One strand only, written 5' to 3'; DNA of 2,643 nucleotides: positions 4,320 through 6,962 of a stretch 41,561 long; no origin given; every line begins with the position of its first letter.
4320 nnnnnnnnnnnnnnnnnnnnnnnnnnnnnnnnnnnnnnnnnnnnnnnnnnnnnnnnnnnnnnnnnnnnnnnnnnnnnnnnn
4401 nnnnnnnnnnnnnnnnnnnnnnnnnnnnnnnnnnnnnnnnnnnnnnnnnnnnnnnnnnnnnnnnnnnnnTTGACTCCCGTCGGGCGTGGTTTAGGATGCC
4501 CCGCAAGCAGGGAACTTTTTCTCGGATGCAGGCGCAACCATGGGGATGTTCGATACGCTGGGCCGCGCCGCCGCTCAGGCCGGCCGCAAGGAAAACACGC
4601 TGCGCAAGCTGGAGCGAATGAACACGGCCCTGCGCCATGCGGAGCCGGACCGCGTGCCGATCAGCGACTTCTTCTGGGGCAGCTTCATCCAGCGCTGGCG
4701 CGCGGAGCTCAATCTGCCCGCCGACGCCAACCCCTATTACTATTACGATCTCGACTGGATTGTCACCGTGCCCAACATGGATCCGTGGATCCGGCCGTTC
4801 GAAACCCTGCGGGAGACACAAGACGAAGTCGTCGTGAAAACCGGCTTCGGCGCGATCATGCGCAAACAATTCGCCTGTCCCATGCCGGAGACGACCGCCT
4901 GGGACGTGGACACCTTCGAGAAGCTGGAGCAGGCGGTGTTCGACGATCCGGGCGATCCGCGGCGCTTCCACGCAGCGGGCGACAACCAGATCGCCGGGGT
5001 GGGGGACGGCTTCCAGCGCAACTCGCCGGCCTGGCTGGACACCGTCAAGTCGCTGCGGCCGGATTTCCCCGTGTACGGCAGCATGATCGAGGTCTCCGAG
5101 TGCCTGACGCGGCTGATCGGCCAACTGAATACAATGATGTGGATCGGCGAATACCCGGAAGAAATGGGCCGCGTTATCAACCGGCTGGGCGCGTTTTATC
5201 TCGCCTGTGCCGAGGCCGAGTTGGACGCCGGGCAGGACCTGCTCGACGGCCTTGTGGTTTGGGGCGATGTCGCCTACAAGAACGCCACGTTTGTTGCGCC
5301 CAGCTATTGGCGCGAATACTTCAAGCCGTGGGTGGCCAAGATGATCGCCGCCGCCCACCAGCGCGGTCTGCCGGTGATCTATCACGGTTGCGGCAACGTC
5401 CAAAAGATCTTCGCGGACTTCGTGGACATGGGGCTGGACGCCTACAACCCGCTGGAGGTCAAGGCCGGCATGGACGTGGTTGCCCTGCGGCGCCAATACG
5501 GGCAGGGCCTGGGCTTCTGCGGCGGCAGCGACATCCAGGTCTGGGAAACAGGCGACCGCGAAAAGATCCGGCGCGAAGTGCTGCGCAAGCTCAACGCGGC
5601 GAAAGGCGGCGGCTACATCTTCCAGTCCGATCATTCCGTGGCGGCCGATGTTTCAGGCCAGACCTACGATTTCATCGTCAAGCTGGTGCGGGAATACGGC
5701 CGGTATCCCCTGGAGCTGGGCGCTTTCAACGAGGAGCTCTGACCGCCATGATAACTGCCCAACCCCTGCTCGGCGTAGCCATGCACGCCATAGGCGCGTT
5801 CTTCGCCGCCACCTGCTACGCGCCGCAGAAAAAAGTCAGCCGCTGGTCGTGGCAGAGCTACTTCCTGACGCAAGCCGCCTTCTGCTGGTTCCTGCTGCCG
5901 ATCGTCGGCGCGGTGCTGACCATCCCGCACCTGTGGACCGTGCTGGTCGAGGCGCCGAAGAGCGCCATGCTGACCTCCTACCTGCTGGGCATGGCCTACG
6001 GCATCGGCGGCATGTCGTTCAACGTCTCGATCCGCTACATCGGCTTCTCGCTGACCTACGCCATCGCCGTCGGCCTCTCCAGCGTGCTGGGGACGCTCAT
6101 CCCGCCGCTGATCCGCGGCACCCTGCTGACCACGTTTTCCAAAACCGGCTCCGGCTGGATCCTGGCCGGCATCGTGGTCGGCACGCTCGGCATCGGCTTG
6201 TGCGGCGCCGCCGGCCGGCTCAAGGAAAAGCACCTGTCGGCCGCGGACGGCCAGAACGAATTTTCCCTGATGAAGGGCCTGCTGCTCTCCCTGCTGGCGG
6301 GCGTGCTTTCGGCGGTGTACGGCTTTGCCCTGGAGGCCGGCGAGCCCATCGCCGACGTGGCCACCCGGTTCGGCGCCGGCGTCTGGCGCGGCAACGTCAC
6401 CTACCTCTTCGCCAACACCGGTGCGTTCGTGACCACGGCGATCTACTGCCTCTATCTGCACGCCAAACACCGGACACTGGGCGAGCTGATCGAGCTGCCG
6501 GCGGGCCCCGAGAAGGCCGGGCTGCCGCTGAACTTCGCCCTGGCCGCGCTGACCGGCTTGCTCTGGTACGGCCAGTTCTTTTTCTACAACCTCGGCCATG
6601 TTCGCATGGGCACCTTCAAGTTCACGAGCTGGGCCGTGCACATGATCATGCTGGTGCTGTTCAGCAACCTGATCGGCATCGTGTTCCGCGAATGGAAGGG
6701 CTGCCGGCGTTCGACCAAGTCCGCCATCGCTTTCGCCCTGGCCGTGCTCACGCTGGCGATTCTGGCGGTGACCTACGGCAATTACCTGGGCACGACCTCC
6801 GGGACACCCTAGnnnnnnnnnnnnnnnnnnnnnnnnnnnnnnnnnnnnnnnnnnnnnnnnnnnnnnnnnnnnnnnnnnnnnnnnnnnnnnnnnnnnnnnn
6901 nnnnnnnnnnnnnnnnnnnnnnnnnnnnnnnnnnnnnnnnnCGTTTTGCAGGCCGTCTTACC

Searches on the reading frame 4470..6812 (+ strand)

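Call 61: search_protein_families(library=pfam, proteins=[window:4470-6812:+], max_evalue=0.00001)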
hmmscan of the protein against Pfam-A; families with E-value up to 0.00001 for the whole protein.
window:4470-6812:+ (780 aa): 1 family
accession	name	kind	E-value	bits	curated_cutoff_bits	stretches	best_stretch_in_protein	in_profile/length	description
PF06379.18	RhaT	-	1.1e-52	179.8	27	1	433-768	6-339/344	L-rhamnose-proton symport protein (RhaT)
